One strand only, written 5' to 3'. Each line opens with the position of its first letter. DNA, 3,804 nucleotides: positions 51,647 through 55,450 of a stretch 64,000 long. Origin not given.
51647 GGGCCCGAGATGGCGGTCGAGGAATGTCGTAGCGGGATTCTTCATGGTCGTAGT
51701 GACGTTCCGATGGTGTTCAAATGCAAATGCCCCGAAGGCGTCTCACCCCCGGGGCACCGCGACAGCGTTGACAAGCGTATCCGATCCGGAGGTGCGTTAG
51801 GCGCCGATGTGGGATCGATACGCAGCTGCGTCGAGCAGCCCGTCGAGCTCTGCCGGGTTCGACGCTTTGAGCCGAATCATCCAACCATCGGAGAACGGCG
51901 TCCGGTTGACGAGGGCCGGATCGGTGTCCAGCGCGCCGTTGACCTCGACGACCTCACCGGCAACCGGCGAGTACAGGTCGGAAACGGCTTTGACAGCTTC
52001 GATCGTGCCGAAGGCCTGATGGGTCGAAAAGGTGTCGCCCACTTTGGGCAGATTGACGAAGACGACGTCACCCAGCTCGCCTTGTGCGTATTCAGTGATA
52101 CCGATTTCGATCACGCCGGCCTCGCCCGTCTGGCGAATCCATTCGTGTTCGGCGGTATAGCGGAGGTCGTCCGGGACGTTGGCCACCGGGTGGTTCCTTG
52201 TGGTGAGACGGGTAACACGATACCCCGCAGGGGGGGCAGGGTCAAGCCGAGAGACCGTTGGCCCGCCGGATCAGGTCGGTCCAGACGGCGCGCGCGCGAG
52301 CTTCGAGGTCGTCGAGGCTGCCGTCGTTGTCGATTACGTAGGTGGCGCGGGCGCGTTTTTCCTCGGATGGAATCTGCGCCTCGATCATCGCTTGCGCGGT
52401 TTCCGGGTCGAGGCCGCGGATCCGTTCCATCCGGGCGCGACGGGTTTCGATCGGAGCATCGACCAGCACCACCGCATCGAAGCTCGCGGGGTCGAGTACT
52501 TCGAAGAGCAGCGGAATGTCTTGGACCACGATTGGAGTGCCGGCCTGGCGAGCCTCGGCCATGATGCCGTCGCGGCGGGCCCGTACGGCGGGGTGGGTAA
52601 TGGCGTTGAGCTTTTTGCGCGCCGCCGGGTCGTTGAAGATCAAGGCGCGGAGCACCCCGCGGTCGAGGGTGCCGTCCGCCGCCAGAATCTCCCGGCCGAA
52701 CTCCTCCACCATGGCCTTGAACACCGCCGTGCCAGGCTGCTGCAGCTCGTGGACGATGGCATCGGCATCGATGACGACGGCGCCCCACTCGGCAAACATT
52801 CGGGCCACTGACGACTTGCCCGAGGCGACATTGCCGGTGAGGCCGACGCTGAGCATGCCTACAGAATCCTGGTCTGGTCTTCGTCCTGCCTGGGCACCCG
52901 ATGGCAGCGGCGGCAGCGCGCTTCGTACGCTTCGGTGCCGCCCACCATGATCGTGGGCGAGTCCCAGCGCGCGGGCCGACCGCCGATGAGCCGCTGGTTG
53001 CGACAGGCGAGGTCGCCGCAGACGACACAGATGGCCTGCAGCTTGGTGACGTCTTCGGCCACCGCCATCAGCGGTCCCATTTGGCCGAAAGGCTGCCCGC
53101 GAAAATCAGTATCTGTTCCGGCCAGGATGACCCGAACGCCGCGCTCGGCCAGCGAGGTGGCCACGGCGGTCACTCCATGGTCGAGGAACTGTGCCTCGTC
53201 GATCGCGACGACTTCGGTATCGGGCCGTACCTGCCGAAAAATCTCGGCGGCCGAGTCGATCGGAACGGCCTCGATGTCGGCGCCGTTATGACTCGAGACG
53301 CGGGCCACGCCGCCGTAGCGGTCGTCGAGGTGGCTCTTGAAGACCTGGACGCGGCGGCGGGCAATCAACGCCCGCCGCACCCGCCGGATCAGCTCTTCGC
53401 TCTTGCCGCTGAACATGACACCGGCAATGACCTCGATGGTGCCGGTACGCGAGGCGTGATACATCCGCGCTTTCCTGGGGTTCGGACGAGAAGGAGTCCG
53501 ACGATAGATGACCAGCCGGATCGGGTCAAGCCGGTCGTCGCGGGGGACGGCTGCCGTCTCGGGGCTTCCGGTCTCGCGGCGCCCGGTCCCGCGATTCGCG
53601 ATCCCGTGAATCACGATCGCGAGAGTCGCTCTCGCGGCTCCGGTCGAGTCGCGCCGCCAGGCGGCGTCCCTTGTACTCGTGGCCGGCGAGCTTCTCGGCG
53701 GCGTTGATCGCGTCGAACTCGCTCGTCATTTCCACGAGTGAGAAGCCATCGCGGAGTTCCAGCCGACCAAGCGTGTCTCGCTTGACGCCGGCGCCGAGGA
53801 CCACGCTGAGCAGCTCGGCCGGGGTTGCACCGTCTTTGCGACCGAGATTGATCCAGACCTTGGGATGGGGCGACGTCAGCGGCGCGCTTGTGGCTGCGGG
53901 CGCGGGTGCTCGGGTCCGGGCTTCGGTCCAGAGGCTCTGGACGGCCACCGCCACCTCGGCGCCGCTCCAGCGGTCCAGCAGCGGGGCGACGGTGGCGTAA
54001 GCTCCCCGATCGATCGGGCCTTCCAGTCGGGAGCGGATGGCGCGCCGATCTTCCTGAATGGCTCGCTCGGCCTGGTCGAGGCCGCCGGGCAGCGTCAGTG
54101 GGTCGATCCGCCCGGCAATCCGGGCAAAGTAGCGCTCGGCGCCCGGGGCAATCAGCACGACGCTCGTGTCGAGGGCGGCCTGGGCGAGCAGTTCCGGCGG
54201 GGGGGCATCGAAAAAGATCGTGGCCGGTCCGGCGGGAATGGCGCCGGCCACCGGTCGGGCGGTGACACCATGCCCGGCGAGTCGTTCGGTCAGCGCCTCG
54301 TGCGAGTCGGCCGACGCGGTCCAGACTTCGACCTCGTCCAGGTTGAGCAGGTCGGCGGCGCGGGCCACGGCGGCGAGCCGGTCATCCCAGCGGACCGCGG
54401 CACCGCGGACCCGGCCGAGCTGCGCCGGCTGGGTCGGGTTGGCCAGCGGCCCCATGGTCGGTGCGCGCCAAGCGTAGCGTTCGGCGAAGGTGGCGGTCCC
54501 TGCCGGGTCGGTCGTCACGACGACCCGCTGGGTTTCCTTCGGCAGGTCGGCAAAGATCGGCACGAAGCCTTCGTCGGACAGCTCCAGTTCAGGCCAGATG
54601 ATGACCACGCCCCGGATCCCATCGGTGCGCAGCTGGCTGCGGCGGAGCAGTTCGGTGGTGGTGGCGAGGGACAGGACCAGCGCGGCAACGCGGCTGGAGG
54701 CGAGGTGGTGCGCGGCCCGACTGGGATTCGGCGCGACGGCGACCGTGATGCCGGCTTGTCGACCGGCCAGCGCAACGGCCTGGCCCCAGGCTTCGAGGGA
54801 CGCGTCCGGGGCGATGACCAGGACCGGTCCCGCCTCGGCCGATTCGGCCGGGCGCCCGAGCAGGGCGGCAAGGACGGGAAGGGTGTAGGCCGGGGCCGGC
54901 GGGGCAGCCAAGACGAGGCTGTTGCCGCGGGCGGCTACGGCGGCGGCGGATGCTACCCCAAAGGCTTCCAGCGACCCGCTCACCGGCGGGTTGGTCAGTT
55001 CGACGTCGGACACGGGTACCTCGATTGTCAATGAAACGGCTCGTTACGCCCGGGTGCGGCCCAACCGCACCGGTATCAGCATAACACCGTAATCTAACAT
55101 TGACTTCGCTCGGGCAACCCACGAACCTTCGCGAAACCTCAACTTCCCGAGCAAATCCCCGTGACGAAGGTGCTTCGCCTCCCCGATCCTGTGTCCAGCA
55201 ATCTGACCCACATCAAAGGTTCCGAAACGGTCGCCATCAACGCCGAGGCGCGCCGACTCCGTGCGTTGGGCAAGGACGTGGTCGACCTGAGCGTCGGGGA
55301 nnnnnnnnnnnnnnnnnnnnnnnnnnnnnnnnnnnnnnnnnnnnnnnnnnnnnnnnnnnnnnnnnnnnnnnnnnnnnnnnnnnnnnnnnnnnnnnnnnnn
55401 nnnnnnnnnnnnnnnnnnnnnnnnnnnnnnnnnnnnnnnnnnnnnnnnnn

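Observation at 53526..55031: Probable pseudo-helicase: a DEAD-box scaffold with degenerate catalytic motifs but a conserved DbpA RNA-binding domain and RD/RS tail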

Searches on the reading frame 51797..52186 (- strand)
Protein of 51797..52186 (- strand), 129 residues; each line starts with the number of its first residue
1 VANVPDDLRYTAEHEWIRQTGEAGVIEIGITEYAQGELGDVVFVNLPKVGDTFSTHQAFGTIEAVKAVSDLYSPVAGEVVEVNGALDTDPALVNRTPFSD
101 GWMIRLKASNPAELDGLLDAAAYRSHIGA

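Call 57: search_protein_families(library=pfam, proteins=[window:51797-52186:-], max_evalue=0.00001)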
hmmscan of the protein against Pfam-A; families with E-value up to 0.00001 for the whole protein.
window:51797-52186:- (129 aa): 1 family
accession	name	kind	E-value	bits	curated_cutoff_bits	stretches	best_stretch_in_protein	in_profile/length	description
PF01597.25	GCV_H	-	8.1e-41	139.2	22.2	1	8-125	1-117/122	Glycine cleavage H-protein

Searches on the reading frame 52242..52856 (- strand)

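Call 57: search_protein_families(library=pfam, proteins=[window:52242-52856:-], max_evalue=0.00001)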
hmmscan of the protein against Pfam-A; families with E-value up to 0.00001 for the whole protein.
window:52242-52856:- (204 aa): 1 family
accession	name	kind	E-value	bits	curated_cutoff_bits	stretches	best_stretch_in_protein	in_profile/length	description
PF01121.26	CoaE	-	1.4e-53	181.7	27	1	3-183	2-180/180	Dephospho-CoA kinase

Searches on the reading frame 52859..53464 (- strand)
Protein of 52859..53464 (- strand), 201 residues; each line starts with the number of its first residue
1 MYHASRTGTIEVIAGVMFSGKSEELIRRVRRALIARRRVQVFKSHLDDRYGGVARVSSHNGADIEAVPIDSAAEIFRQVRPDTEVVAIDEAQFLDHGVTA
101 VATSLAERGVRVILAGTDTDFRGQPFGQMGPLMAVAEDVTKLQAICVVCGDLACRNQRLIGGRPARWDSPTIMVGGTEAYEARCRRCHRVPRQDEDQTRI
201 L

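Call 57: search_protein_families(library=pfam, proteins=[window:52859-53464:-], max_evalue=0.00001)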
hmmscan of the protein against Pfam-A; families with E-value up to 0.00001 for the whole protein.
window:52859-53464:- (201 aa): 1 family
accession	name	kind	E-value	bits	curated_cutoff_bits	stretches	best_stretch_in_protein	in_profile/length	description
PF00265.24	TK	-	6.9e-49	166.5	20.6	1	8-188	1-176/176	Thymidine kinase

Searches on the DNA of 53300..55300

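Call 83: search_rna_families(source=window, start=53300, end=55300, threshold=evalue, max_evalue=1)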
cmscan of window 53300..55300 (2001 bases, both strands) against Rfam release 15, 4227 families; matches with E-value up to 1: 0.
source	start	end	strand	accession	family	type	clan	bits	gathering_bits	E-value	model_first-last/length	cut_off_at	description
